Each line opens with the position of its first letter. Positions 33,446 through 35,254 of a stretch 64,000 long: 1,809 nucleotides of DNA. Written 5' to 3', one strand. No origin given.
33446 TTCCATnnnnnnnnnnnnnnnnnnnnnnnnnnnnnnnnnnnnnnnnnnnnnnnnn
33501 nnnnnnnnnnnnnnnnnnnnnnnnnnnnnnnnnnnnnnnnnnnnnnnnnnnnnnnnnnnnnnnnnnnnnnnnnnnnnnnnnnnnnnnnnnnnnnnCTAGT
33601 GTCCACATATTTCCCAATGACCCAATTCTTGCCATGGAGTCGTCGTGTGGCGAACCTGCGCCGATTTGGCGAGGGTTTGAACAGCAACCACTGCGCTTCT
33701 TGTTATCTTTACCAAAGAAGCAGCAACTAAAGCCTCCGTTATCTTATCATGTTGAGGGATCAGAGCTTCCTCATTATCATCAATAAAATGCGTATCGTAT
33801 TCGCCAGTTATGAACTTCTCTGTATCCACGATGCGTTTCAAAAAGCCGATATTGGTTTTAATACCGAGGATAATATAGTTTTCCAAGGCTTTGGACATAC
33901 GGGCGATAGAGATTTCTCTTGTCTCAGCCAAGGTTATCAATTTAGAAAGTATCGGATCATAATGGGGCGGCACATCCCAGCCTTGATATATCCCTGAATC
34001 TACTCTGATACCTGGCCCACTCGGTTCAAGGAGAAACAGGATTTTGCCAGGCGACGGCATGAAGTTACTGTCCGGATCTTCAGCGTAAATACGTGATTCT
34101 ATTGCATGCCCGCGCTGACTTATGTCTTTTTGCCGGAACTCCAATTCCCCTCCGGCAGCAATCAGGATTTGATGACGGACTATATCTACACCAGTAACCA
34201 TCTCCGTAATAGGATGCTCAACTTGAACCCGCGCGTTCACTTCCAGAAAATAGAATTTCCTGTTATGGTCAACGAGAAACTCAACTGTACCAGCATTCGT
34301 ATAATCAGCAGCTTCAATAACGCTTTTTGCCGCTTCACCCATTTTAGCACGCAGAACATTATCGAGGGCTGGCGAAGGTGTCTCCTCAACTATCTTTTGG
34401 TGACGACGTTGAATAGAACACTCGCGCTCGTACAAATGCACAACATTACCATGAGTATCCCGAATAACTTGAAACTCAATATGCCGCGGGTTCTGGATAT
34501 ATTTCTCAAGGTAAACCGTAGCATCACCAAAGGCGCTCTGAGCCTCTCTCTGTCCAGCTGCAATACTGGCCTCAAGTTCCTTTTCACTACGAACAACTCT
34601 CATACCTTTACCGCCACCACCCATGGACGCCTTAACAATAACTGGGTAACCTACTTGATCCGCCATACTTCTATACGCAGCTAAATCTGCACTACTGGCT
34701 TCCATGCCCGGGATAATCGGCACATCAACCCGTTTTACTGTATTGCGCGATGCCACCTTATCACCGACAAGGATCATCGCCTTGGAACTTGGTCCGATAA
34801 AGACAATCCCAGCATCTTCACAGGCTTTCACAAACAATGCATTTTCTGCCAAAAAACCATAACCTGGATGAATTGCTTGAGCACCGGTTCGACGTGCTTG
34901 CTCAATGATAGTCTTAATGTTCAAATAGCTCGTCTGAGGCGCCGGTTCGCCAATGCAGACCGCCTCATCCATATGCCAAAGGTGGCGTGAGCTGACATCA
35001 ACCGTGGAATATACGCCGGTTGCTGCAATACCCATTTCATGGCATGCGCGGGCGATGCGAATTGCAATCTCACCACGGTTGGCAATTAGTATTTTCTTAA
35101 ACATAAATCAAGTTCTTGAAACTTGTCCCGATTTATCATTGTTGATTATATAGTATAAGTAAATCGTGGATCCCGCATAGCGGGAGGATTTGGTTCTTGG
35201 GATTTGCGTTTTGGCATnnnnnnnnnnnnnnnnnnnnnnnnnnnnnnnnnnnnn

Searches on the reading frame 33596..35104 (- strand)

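Call 66: search_protein_families(library=pfam, proteins=[window:33596-35104:-], max_evalue=0.00001)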
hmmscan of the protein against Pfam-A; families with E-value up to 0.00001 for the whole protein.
window:33596-35104:- (502 aa): 5 families
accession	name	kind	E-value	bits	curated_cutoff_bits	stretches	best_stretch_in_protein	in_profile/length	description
PF02786.22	CPSase_L_D2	-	1.8e-77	260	19.8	1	115-322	1-209/211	Carbamoyl-phosphate synthase L chain, ATP binding domain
PF00289.28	Biotin_carb_N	-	2.3e-43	147.6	25.5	1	1-110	1-110/110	Biotin carboxylase, N-terminal domain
PF02785.25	Biotin_carb_C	-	1.9e-38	131.3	32.4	1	336-442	1-107/108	Biotin carboxylase C-terminal domain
PF02222.28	ATP-grasp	-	8.2e-13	48.8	27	1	127-293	7-163/179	ATP-grasp domain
PF07478.18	Dala_Dala_lig_C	-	3.7e-10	40.1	24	1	142-291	26-174/204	D-ala D-ala ligase C-terminus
